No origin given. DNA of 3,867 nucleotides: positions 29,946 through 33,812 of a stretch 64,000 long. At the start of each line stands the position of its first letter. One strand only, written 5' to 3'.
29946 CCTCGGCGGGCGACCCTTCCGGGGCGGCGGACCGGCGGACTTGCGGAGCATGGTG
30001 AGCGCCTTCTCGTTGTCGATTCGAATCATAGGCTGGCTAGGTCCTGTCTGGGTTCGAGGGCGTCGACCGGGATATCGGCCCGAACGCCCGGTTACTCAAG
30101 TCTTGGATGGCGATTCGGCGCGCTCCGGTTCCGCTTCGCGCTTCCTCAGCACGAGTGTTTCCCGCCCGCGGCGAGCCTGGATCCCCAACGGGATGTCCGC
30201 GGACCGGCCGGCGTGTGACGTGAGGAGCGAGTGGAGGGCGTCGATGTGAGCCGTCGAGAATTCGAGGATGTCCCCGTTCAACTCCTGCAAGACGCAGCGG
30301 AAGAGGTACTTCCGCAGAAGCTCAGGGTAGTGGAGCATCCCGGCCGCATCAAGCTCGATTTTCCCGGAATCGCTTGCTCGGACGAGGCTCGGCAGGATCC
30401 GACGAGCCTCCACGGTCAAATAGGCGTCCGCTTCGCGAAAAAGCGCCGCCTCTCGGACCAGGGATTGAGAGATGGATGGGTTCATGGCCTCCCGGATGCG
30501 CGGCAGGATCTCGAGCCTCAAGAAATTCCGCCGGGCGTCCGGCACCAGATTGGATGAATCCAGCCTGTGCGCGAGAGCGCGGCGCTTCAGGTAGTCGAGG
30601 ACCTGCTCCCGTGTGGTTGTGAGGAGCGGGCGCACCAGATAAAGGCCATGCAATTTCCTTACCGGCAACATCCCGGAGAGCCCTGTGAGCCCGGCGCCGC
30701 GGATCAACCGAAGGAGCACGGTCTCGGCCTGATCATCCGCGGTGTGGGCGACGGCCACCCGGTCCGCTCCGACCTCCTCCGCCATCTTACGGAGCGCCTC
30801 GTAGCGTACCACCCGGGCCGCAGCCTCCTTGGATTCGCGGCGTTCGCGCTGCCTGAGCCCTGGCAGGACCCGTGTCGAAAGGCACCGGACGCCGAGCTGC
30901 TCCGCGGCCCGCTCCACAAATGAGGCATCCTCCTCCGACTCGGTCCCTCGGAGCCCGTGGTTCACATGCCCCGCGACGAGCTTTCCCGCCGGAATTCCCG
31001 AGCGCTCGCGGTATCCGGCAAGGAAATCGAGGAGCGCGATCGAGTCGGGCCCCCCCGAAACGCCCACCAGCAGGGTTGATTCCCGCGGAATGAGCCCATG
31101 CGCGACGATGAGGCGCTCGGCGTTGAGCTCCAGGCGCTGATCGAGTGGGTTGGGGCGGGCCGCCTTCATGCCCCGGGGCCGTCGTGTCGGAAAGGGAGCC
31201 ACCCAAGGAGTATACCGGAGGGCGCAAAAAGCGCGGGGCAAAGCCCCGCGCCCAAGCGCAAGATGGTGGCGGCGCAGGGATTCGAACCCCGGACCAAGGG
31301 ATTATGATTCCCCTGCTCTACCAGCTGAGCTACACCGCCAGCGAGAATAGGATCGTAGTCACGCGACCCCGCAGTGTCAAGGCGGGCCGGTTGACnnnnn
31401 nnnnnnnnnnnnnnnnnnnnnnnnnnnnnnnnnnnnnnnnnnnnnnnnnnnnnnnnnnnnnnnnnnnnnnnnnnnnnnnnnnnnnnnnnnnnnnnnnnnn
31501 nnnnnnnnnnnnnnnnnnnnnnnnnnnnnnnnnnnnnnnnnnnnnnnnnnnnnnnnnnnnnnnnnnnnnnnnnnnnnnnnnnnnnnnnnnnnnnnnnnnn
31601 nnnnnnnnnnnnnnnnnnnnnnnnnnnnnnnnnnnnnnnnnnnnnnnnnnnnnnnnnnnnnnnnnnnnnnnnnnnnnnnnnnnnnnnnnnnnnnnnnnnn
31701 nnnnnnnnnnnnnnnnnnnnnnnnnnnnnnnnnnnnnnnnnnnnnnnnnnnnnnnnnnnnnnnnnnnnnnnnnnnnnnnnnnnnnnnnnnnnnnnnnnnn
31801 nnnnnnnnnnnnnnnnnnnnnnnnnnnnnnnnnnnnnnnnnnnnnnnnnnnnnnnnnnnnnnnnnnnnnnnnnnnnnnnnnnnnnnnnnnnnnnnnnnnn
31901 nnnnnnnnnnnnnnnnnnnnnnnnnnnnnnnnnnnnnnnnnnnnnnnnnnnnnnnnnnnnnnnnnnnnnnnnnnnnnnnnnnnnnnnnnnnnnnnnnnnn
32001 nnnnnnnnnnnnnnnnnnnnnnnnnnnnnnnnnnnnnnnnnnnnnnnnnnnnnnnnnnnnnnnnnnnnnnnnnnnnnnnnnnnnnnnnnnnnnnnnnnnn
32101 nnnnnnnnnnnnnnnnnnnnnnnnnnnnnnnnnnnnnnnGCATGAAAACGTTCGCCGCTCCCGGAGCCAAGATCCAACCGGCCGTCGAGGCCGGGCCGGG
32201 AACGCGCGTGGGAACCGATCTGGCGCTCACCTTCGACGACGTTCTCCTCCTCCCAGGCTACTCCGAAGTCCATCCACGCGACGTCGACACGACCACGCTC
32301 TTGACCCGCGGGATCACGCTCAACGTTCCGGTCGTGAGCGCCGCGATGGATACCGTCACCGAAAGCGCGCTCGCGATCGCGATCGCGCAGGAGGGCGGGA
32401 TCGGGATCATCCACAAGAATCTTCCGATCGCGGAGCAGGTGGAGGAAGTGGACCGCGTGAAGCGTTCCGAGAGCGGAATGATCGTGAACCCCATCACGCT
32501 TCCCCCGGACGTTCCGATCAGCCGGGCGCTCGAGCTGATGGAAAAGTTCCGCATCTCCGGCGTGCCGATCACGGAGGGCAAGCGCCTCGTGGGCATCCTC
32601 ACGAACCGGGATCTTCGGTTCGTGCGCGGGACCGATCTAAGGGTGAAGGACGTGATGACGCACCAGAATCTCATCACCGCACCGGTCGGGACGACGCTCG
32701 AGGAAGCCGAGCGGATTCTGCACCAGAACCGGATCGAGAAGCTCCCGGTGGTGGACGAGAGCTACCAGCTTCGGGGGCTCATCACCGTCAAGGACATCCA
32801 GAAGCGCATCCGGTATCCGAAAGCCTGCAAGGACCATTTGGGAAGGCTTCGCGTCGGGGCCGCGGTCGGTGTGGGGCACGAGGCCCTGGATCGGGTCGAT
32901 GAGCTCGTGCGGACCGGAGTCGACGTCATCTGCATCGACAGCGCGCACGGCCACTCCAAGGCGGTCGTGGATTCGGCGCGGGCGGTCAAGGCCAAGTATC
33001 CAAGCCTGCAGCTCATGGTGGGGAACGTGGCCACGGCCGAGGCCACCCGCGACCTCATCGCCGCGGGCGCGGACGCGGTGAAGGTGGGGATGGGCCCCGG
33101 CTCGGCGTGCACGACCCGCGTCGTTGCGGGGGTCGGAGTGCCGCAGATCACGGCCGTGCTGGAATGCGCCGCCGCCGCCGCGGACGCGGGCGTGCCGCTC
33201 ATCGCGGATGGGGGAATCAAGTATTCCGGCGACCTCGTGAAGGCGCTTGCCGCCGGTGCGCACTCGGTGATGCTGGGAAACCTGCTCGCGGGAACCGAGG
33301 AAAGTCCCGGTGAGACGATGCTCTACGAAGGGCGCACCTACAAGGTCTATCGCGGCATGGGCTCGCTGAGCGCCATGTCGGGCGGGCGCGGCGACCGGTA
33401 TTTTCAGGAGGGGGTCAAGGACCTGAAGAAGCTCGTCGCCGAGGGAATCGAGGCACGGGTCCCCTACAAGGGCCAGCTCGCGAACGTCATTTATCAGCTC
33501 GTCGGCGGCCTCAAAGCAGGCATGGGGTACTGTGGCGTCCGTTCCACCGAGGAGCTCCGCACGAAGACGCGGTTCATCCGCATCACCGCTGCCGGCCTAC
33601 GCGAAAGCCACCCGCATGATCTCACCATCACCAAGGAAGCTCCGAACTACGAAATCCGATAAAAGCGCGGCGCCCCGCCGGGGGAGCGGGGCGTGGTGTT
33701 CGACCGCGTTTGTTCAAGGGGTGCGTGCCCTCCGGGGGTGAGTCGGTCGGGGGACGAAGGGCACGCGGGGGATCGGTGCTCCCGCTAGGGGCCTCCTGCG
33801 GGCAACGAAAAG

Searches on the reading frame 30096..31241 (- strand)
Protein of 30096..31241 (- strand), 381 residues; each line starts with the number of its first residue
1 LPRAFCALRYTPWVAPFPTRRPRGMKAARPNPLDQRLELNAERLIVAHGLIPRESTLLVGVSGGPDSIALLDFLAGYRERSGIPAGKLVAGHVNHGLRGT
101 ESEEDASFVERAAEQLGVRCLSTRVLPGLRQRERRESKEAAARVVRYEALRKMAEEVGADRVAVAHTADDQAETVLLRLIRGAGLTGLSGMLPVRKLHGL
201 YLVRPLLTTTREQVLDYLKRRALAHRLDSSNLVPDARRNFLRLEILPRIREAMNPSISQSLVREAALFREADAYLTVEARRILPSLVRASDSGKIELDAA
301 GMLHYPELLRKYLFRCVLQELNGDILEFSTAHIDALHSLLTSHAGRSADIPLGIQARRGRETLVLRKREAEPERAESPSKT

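Call 43: search_protein_families(library=pfam, proteins=[window:30096-31241:-], max_evalue=0.001)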
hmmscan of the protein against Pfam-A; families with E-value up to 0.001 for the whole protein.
window:30096-31241:- (381 aa): 2 families
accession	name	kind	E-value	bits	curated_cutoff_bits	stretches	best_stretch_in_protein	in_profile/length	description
PF01171.26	ATP_bind_3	-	2.5e-48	164.7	27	1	57-243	2-181/182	PP-loop family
PF09179.16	TilS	-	8.8e-05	23.1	21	1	297-363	1-66/67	TilS substrate binding domain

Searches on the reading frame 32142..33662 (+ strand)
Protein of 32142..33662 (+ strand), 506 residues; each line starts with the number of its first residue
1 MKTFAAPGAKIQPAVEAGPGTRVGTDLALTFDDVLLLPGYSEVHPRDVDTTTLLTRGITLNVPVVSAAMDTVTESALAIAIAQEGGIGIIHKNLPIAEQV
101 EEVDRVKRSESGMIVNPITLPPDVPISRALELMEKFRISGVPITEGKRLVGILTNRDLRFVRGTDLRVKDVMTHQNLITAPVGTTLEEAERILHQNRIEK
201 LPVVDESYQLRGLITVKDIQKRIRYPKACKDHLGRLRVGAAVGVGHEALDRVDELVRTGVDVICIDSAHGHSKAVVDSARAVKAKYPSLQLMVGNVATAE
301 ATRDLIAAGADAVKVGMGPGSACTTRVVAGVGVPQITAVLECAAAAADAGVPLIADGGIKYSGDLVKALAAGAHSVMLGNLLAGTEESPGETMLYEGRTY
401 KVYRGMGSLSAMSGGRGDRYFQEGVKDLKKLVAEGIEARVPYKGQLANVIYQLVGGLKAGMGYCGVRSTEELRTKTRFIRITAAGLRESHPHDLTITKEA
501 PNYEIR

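Call 43: search_protein_families(library=pfam, proteins=[window:32142-33662:+], max_evalue=0.001)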
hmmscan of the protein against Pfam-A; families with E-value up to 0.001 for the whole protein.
window:32142-33662:+ (506 aa): 4 families
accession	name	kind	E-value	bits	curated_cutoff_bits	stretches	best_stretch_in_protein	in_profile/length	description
PF00478.31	IMPDH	-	5.7e-161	535.7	25.6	1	28-492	1-345/345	IMP dehydrogenase / GMP reductase domain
PF00571.33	CBS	-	3.1e-24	85.5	24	2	168-223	1-55/57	CBS domain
PF03060.21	NMO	-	6.9e-14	52.4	28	1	223-392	80-235/331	Nitronate monooxygenase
PF01070.24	FMN_dh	-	4.8e-07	29.6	24.9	1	288-380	218-303/350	FMN-dependent dehydrogenase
